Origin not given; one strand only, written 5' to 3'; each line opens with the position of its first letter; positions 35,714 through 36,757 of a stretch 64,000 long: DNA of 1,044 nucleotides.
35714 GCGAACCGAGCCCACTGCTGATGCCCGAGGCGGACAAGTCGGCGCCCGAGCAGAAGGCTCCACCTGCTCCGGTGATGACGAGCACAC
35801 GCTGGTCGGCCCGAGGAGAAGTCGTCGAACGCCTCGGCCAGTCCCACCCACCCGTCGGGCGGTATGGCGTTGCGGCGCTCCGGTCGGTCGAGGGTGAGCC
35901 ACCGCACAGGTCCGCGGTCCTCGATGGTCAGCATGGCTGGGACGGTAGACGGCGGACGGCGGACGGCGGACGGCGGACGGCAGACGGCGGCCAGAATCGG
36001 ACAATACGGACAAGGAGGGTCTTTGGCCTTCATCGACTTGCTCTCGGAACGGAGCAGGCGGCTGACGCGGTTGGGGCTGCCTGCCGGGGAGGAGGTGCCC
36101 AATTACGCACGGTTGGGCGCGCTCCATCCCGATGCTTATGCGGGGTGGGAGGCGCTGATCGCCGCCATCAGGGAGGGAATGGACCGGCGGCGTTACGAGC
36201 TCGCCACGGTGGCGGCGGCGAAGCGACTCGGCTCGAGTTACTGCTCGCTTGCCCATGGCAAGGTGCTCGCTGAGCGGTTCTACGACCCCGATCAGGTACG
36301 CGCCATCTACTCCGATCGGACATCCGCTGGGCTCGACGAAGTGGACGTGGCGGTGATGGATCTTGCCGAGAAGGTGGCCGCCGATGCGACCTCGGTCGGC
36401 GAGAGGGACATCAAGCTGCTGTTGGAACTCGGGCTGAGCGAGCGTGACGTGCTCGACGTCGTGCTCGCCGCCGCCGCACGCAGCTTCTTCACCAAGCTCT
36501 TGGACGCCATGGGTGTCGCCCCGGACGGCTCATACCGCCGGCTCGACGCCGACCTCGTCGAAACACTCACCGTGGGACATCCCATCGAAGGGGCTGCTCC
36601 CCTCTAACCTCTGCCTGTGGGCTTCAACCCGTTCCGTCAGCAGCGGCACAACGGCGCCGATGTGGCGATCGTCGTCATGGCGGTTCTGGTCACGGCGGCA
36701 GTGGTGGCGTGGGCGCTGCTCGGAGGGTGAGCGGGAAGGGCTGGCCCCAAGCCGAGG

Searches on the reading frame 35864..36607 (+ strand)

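Call 19: search_protein_families(library=pfam, proteins=[window:35864-36607:+], max_evalue=0.01)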
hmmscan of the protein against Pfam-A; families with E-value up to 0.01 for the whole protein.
window:35864-36607:+ (247 aa): 1 family
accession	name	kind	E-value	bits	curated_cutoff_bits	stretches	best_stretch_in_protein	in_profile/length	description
PF02627.25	CMD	-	3.1e-08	33.9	23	1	89-169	1-83/84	Carboxymuconolactone decarboxylase family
